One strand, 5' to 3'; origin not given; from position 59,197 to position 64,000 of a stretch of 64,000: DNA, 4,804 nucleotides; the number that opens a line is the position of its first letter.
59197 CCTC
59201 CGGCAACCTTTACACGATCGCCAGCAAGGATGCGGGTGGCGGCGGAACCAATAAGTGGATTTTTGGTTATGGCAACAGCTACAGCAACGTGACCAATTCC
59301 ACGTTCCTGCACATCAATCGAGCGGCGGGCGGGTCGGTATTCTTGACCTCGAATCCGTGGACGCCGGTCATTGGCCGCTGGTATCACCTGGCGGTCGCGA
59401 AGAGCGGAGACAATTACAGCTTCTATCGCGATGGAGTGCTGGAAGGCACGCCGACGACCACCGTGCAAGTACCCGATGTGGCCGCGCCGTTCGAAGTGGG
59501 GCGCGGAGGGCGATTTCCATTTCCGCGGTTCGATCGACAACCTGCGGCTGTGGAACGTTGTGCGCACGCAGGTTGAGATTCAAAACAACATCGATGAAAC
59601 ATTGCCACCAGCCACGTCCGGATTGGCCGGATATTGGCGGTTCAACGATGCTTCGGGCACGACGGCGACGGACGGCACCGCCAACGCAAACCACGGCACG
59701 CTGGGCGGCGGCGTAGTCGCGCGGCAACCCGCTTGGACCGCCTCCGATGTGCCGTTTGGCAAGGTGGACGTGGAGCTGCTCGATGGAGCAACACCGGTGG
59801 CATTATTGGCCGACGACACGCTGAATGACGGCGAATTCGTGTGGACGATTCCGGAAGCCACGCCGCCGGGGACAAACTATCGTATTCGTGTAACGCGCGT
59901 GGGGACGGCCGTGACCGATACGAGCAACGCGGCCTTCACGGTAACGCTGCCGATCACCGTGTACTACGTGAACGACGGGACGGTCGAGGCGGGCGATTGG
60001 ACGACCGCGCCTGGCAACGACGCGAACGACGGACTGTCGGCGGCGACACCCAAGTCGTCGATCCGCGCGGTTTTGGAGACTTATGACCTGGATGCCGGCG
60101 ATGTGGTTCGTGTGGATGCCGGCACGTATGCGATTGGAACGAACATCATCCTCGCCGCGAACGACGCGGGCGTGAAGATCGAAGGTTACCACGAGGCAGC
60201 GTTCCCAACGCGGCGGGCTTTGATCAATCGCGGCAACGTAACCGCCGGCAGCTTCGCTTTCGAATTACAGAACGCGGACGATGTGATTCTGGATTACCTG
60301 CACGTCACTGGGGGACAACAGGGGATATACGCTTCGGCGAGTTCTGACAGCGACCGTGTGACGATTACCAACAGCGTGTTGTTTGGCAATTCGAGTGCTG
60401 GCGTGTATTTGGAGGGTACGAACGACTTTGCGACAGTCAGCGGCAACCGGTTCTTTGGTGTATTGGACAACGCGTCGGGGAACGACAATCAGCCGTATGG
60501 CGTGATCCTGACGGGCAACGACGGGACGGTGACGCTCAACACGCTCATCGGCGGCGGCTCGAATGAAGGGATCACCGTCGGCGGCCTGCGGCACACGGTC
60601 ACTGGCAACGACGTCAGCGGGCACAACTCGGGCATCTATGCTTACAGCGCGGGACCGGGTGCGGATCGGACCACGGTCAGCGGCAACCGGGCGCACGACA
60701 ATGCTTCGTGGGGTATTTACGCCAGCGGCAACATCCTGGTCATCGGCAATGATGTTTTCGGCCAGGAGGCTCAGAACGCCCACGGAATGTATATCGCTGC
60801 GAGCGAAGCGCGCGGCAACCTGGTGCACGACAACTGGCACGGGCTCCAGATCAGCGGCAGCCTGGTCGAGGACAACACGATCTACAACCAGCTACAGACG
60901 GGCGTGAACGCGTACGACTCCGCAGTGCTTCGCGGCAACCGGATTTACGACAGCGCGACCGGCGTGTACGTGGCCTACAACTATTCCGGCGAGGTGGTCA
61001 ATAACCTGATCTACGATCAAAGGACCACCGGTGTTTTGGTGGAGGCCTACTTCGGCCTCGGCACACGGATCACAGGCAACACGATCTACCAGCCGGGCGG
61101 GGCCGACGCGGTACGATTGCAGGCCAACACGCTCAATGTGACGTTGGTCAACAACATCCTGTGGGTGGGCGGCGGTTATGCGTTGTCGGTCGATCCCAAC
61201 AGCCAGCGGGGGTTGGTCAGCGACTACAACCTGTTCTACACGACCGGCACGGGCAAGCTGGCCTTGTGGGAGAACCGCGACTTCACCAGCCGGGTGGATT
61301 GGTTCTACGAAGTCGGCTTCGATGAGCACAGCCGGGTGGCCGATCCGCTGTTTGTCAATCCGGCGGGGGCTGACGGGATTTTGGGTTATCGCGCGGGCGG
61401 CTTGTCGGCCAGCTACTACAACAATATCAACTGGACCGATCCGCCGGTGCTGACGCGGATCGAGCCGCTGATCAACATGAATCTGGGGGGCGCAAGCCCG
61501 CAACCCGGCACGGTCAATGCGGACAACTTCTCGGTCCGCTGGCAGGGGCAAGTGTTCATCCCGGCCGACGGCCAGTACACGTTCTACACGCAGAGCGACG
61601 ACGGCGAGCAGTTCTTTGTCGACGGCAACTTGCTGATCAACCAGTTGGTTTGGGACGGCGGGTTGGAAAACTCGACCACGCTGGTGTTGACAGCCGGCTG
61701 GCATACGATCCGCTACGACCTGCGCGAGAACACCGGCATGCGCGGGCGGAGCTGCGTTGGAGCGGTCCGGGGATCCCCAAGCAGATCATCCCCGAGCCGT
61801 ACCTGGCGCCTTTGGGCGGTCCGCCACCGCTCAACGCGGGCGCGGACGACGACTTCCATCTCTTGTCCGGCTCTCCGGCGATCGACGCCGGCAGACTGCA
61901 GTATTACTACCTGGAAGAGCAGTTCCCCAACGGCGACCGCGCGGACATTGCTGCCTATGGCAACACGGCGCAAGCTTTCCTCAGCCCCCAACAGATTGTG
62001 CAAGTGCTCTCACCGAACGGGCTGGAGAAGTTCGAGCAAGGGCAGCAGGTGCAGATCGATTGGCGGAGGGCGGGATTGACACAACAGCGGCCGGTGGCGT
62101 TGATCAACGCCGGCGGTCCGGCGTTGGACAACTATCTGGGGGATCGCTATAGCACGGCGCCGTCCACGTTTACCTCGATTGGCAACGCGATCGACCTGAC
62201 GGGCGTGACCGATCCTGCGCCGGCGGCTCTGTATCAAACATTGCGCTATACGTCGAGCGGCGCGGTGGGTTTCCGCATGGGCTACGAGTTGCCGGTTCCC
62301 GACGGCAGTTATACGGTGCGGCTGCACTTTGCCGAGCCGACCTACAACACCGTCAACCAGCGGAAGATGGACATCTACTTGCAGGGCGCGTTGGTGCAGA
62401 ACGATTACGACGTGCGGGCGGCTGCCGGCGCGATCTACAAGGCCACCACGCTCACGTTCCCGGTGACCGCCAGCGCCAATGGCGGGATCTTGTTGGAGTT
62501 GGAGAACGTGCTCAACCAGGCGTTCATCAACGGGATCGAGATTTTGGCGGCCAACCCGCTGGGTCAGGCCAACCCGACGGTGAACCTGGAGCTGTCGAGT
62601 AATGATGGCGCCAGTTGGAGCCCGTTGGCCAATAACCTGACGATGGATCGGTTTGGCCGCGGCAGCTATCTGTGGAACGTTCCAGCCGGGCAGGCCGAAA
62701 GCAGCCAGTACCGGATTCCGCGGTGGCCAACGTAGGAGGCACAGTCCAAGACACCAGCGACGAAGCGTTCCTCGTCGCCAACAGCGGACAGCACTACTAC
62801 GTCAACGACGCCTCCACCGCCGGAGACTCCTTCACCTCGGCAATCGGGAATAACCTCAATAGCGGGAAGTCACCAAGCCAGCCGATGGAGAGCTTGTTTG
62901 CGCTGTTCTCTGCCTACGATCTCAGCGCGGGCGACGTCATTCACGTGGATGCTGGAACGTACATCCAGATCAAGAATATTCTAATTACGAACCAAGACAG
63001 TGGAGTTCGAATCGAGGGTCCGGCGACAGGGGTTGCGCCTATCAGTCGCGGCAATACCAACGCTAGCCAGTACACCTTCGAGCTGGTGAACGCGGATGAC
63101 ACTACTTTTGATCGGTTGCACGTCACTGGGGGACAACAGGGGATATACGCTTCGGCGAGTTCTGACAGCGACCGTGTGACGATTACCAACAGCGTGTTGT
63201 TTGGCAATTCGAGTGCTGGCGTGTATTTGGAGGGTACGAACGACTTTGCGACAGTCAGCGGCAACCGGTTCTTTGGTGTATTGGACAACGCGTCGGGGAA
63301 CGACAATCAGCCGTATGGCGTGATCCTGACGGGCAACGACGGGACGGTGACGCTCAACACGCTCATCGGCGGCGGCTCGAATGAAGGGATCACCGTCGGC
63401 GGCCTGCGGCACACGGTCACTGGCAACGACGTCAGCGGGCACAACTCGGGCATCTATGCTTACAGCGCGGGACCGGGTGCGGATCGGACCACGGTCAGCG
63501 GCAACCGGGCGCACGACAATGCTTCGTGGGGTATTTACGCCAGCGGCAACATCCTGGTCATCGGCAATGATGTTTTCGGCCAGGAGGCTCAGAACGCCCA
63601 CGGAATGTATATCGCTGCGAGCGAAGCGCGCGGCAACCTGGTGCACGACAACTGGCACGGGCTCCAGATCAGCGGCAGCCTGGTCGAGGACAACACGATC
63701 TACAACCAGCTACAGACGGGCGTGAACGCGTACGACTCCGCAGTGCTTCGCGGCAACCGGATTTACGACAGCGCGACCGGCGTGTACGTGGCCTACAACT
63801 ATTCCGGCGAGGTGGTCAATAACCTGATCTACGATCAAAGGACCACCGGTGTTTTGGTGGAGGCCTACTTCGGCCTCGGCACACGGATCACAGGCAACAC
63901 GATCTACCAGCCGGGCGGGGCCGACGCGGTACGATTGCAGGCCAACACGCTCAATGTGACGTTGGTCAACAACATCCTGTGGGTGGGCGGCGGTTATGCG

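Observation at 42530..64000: A single gene of more than 21 kb for a giant LEPR-XLL-type, RTX- and beta-helix-rich surface protein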

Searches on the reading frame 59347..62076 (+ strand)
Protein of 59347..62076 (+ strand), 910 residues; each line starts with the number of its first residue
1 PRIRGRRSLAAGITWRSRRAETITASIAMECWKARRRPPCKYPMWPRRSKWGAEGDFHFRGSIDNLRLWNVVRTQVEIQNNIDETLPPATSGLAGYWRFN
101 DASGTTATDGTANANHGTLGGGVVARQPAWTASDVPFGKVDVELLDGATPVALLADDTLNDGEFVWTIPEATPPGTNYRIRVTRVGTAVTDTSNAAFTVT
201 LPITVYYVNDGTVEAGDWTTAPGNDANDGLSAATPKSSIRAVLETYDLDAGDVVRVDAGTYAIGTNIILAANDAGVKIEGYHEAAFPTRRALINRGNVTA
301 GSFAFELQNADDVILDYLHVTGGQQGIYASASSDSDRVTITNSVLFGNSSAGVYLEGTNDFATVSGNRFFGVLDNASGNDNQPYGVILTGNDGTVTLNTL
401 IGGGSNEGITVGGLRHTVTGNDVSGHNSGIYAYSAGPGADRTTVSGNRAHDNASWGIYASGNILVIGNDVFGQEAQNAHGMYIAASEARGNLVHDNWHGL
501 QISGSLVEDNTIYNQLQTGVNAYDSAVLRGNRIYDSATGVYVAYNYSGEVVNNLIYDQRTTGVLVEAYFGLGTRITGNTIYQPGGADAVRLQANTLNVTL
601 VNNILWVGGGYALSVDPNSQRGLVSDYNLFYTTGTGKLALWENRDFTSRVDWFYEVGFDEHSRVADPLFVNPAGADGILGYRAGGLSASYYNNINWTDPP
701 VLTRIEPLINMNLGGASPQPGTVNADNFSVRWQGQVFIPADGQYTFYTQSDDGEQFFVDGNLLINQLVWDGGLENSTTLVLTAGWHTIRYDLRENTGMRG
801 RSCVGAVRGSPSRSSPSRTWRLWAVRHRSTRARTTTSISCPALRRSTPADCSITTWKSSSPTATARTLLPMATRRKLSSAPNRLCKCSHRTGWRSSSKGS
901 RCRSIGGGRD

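Call 6: search_protein_families(library=pfam, proteins=[window:59347-62076:+], max_evalue=0.01)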
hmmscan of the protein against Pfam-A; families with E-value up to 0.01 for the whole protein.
window:59347-62076:+ (910 aa): 3 families
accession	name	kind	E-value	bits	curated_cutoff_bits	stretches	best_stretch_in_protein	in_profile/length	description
PF13229.12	Beta_helix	-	1e-24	87.4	25.9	3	506-642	12-146/158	Right handed beta helix region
PF07691.17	PA14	-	8.4e-15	55.3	24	1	685-784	4-109/147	PA14 domain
PF10342.15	Kre9_KNH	-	0.00016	22.7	24.6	1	130-190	18-83/94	Kre9/KNH-like N-terminal Ig-like domain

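Call 83: search_solved_structures(query=window:59506-61737:+, max_evalue=0.01)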
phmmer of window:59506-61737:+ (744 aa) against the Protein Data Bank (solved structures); distinct sequences matched with E-value up to 0.01: 2.
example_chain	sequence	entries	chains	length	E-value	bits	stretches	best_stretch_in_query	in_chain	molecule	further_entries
6qe7_A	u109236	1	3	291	1.9e-22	82.7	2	632-738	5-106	Anti-sigma-I factor RsgI3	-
6qdi_A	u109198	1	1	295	2.3e-22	82.4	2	630-717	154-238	PA14 domain-containing protein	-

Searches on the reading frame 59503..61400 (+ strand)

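Call 18: search_protein_families(library=ncbifam, proteins=[window:59503-61400:+], max_evalue=0.01)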
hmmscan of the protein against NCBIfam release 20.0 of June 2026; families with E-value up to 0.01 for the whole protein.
window:59503-61400:+ (632 aa): 1 family
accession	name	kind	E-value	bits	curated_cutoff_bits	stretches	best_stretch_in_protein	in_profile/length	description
TIGR03804.1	para_beta_helix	repeat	0.0024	17.5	19.45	0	387-419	7-40/44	parallel beta-helix repeat protein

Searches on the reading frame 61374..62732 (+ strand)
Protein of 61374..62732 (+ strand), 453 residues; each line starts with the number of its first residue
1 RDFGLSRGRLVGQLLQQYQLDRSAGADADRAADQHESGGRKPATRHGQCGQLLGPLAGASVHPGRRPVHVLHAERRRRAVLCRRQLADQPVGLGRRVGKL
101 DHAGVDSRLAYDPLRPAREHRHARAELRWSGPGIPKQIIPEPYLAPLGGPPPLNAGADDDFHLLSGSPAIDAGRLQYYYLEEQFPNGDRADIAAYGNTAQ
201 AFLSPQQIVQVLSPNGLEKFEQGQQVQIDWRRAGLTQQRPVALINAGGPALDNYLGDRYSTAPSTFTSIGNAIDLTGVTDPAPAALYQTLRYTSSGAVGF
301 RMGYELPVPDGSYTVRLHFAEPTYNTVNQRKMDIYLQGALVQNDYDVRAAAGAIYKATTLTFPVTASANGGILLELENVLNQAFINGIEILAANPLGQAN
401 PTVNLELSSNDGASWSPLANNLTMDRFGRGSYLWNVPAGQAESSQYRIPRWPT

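Call 6: search_protein_families(library=pfam, proteins=[window:61374-62732:+], max_evalue=0.01)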
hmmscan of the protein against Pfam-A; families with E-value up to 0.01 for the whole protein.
window:61374-62732:+ (453 aa): 2 families
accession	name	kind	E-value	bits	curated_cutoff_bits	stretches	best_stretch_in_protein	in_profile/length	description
PF11721.14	Malectin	-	5.5e-17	62.7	23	1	243-366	4-130/163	Malectin domain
PF12819.13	Malectin_like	-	5e-07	29.7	24.5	1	281-391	215-329/331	Malectin-like domain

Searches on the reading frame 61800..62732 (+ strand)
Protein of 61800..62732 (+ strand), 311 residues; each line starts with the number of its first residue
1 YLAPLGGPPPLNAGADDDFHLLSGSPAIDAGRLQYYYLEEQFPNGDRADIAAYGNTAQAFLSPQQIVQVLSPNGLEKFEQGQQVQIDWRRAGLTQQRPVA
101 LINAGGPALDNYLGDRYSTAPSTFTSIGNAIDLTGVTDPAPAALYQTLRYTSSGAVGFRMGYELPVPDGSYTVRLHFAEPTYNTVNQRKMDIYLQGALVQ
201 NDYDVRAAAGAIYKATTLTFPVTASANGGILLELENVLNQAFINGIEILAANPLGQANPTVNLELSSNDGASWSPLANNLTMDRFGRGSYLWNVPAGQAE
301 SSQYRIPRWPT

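Call 17: find_related_loci(query=window:61800-62732:+, collection=genome_contigs, flank=10000)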
Query window:61800-62732:+ (311 aa) in genome_contigs; peptide patterns used: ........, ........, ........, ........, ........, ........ (x = any residue, [..] = any of these).
55 stretches matched a pattern; 2 encode a relative of the query (tblastn E <= 1e-3); 2 distinct loci.
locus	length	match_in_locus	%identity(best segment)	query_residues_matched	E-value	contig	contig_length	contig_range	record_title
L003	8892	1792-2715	62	1-306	4e-117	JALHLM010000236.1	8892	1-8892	MAG: Pirellulales bacterium isolate Bin_18_1_sub c_000000027668, whole genome shotgun sequence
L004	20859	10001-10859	50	14-299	9e-69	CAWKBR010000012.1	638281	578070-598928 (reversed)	MAG: uncultured Planctomycetota bacterium isolate MFD05442.bin.2.98 genome assembly, contig: contig_3079, whole genome s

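Call 18: search_protein_families(library=ncbifam, proteins=[window:61800-62732:+], max_evalue=0.01)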
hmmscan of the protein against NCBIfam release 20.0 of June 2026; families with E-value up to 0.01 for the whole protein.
window:61800-62732:+ (311 aa): 2 families
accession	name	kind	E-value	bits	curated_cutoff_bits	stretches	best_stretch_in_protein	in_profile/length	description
NF049877.1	GlucurArabfur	equivalog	7.8e-06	23.7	1800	1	143-275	1123-1252/1400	beta-d-glucuronidase/beta-L-arabinofuranosidase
NF041518.1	choice_anch_Q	domain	0.0015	18.7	25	1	7-33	5-31/58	choice-of-anchor Q domain-containing protein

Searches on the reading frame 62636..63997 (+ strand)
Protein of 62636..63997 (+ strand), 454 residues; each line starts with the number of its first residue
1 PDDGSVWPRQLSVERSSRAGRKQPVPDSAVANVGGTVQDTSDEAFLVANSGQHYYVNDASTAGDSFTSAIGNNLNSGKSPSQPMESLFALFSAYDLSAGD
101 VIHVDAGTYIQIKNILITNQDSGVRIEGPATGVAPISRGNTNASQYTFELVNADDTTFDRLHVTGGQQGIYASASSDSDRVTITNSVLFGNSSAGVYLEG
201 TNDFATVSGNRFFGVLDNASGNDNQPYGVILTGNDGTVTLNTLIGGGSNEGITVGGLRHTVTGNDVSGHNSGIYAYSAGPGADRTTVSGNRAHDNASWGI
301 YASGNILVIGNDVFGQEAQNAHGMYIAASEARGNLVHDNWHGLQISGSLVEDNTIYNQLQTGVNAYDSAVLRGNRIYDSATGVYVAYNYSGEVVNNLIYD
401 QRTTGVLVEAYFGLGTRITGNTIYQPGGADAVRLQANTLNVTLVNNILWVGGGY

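Call 6: search_protein_families(library=pfam, proteins=[window:62636-63997:+], max_evalue=0.01)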
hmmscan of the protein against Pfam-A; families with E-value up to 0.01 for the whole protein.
window:62636-63997:+ (454 aa): 1 family
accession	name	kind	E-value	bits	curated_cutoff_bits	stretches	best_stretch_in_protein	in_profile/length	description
PF13229.12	Beta_helix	-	1.3e-23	83.8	25.9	3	349-447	35-133/158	Right handed beta helix region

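Call 61: find_homologous_proteins(query=window:62717-63997:+, max_evalue=1e-30)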
Query window:62717-63997:+ (427 aa): 6 proteins with E <= 1e-30 among 8000 candidates.
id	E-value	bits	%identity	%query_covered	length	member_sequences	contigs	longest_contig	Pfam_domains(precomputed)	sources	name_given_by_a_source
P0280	3.8e-155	535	79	77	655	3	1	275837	PF13229.13,PF07691.18,PF05048.20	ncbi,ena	-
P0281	3.8e-57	213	39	82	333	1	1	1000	PF13229.13,PF05048.20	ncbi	ncbi:MAG: right-handed parallel beta-helix repeat-containing protein, partial [Pirellulaceae bacteri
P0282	1.3e-53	201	52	50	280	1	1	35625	PF13229.13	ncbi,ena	-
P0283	2.1e-43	167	53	40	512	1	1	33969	PF13229.13,PF10342.16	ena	-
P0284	6.4e-38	149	37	74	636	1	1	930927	PF13229.13,PF10342.16,PF05048.20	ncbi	-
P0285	9.8e-31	126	96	16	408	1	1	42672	PF12819.14,PF11721.15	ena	-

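Call 62: find_encoding_contigs(protein=P0280, flank=10000, max_places=3)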
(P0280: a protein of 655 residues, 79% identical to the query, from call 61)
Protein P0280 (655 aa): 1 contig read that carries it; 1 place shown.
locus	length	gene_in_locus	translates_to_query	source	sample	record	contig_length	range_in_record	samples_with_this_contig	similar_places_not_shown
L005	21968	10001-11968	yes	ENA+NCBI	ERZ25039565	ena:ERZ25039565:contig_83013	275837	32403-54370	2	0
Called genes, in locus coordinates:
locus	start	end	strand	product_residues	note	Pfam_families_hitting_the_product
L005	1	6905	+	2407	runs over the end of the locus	PF00353:HemolysinCabind, PF05048:NosD (faint), PF13229:Beta_helix (faint)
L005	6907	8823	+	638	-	PF05048:NosD (weak), PF13229:Beta_helix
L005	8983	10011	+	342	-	PF13385:Laminin_G_3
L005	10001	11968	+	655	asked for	PF05048:NosD, PF13229:Beta_helix (weak), PF05048:NosD (weak), PF13229:Beta_helix, PF07691:PA14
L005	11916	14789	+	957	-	PF11721:Malectin, PF12819:Malectin_like, PF13229:Beta_helix (weak), PF05048:NosD (weak), PF13229:Beta_helix, PF07691:PA14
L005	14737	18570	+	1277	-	PF11721:Malectin, PF12819:Malectin_like, PF05048:NosD (weak), PF13229:Beta_helix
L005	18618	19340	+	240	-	-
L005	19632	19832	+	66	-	-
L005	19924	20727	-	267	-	PF01738:DLH, PF12697:Abhydrolase_6 (faint)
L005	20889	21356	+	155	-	PF00111:Fer2, PF13085:Fer2_3 (weak), PF01799:Fer2_2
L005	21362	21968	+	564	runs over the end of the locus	PF20256:MoCoBD_2, PF02738:MoCoBD_1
